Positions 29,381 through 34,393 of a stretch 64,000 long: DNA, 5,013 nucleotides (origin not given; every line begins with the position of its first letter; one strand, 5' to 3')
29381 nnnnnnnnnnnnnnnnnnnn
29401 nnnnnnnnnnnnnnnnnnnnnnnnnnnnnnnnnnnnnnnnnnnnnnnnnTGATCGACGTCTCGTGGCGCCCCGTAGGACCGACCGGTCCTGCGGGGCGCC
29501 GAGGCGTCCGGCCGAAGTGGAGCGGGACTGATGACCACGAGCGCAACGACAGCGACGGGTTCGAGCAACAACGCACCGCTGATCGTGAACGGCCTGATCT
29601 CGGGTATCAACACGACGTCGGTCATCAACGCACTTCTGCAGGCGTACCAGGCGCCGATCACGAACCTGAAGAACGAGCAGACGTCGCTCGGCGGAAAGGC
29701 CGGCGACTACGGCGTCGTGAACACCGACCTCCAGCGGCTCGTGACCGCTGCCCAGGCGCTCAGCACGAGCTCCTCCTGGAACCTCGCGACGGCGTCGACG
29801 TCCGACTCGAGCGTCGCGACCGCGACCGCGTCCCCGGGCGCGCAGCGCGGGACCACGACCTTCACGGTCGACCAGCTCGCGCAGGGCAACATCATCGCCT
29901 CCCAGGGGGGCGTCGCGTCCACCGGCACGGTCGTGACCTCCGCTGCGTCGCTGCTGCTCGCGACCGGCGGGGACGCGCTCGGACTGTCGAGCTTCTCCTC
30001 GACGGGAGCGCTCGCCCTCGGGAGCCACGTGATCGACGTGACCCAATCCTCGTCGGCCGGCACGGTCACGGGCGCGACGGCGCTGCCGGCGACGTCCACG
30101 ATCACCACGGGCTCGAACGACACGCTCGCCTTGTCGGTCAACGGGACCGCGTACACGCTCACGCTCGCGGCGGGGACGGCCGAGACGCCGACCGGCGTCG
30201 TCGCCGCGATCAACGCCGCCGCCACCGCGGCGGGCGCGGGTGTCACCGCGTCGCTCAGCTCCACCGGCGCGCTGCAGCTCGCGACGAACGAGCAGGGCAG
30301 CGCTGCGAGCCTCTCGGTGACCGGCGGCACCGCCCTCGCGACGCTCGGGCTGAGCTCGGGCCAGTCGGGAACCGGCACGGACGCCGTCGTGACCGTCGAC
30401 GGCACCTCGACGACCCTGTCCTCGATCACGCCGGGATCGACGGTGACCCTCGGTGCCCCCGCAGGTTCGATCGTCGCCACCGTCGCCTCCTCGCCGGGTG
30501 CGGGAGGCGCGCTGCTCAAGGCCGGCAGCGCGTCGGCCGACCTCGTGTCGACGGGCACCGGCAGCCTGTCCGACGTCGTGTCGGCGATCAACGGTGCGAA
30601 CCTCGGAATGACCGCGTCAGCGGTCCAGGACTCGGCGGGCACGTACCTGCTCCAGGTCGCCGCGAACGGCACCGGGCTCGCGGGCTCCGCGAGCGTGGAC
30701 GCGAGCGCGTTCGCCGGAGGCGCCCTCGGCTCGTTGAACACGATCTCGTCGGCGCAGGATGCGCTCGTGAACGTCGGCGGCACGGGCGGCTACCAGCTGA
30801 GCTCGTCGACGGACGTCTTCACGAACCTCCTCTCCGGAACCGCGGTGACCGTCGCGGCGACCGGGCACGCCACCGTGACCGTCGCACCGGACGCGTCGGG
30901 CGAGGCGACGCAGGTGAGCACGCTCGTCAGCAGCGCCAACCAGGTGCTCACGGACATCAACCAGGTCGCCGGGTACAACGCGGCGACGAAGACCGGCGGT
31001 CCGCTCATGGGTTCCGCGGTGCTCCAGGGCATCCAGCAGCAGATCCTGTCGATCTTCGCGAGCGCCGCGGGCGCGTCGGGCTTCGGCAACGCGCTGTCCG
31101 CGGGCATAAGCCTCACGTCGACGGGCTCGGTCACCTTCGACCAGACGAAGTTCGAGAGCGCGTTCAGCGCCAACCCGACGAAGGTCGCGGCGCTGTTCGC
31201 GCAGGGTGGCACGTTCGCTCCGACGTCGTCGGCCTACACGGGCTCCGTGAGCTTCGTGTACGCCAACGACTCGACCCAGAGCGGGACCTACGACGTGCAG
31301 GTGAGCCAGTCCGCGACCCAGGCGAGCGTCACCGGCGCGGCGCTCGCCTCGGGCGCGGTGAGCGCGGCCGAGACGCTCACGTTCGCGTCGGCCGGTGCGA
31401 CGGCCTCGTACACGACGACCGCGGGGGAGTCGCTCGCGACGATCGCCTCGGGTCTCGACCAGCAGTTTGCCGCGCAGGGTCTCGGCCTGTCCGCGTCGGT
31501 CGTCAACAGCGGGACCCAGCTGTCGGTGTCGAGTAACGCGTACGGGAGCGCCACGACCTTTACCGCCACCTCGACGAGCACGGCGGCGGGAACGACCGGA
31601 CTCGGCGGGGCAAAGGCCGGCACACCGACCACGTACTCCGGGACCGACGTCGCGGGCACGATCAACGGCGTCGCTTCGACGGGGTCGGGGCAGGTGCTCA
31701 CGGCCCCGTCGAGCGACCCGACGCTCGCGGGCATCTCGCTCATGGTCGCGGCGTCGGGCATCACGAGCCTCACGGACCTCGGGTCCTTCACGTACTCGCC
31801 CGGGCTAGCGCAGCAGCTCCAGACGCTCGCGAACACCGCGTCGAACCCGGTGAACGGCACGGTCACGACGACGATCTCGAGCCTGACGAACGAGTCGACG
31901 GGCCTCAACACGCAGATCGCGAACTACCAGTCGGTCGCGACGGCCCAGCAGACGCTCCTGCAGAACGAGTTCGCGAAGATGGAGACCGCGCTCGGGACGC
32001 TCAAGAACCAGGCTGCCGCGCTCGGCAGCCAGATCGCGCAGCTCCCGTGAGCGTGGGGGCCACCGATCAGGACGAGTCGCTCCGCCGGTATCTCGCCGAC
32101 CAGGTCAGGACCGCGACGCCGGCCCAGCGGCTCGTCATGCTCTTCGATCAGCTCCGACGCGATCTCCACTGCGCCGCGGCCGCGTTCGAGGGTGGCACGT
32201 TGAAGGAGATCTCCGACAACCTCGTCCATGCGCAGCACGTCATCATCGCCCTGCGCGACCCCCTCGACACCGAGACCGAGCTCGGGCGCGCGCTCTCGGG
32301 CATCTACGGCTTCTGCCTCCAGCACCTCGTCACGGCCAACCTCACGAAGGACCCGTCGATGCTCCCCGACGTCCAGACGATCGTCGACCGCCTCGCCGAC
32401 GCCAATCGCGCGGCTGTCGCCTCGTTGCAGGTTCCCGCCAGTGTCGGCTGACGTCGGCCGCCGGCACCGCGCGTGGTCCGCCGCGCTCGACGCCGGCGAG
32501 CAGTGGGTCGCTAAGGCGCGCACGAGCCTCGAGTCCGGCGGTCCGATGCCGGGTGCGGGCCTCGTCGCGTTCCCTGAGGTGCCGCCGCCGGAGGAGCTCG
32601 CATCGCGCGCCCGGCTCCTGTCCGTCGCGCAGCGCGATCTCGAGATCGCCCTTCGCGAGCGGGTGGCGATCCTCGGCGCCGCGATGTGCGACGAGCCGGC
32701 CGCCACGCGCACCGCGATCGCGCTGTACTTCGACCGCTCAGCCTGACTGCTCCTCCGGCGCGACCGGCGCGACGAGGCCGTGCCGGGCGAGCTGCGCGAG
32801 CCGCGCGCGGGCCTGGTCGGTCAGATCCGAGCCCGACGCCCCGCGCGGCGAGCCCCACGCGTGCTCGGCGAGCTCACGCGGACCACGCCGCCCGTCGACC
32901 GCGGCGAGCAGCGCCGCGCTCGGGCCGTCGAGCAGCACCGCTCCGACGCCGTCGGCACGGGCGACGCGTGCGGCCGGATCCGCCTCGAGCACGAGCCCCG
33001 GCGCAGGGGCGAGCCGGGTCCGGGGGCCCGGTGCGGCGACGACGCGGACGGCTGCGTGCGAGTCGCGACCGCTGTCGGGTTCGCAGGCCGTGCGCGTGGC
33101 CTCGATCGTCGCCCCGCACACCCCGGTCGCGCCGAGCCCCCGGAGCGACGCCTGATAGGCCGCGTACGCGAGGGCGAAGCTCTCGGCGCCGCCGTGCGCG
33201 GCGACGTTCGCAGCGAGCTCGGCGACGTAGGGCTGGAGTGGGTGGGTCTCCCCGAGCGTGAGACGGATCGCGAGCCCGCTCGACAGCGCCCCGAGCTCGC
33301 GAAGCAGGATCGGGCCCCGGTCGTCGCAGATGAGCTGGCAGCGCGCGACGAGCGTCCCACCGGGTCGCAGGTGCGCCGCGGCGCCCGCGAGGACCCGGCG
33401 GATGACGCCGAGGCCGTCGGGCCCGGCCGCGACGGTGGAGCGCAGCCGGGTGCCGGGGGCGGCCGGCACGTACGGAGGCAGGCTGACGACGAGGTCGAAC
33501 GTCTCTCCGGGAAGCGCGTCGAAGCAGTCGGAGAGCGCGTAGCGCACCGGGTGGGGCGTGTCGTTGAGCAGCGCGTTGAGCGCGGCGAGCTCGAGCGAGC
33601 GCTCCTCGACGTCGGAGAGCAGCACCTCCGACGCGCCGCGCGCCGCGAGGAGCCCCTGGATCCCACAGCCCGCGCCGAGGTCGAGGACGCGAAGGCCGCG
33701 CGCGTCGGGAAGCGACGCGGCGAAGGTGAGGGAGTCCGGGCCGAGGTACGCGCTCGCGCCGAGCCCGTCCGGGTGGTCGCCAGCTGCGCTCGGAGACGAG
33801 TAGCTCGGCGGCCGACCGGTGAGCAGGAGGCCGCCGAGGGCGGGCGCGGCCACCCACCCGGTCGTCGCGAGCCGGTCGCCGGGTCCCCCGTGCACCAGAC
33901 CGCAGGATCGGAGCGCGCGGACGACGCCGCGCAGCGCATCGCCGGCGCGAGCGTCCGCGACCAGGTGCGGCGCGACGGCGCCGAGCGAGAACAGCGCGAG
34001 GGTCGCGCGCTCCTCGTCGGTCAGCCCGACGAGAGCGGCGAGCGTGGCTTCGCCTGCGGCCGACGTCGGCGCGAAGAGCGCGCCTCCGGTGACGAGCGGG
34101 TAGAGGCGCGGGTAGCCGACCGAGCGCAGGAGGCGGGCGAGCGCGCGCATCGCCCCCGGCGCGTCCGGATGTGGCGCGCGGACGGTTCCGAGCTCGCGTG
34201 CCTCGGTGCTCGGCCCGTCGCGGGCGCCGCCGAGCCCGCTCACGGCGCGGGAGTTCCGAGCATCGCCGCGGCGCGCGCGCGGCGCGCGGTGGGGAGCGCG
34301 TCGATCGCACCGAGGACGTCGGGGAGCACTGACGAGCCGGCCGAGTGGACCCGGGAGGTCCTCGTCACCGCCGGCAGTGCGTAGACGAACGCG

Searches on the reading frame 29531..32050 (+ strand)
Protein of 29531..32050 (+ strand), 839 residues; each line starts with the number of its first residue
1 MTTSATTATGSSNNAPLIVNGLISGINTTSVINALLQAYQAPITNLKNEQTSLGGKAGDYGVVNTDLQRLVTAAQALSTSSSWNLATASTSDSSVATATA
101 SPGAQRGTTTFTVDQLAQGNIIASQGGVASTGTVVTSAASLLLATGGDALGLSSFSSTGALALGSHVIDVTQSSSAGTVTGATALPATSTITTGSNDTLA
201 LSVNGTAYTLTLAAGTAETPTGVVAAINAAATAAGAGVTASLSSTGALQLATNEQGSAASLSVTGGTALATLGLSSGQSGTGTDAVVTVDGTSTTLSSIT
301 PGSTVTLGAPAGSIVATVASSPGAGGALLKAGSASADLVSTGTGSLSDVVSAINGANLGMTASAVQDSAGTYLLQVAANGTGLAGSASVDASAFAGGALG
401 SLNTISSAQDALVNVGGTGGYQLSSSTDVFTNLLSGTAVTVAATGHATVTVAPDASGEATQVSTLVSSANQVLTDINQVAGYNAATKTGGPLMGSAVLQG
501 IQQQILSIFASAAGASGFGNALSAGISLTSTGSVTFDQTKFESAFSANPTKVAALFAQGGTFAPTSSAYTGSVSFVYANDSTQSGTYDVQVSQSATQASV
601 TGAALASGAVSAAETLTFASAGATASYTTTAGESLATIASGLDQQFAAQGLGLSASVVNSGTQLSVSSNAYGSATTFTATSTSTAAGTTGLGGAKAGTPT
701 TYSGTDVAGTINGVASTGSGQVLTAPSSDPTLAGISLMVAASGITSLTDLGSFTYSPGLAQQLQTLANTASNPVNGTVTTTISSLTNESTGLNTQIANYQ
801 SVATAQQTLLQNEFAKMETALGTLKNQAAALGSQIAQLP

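Call 8: search_protein_families(library=pfam, proteins=[window:29531-32050:+], max_evalue=0.01)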
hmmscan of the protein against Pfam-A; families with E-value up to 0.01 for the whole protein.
window:29531-32050:+ (839 aa): 3 families
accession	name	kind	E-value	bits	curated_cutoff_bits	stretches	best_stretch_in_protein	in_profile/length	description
PF07195.17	FliD_C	-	1.4e-24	87.3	25.4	2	408-570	1-162/236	Flagellar hook-associated protein 2 C-terminus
PF02465.23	FliD_N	-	6.3e-21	75.3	24.8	1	24-119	1-96/97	Flagellar hook-associated protein 2 N-terminus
PF07196.18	Flagellin_IN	-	0.0001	22.8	22.7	2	341-370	18-47/55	Flagellin hook IN motif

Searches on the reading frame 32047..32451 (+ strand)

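Call 8: search_protein_families(library=pfam, proteins=[window:32047-32451:+], max_evalue=0.01)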
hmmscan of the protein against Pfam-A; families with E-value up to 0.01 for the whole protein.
window:32047-32451:+ (134 aa): 1 family
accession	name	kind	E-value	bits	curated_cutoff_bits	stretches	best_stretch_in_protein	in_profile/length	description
PF02561.19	FliS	-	8.5e-23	81.3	26.7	1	13-120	2-111/115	Flagellar protein FliS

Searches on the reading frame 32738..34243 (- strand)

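Call 54: search_protein_families(library=pfam, proteins=[window:32738-34243:-], max_evalue=0.001)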
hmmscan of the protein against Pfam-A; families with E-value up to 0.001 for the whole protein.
window:32738-34243:- (501 aa): 6 families
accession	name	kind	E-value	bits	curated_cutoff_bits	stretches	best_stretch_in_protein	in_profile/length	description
PF05175.20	MTS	-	3.5e-11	43.5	23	1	174-299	23-137/170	Methyltransferase small domain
PF13649.12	Methyltransf_25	-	9.1e-06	26.7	27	1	186-255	1-71/97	Methyltransferase domain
PF10294.15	Methyltransf_16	-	1.7e-05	25.1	21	1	181-228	45-93/174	Lysine methyltransferase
PF08242.18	Methyltransf_12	-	0.00058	21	30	0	187-254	1-71/98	Methyltransferase domain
PF06325.19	PrmA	-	0.00062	19.8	22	1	184-253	163-231/296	Ribosomal protein L11 methyltransferase (PrmA)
PF08241.18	Methyltransf_11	-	0.00075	20.5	21.2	0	187-254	1-66/95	Methyltransferase domain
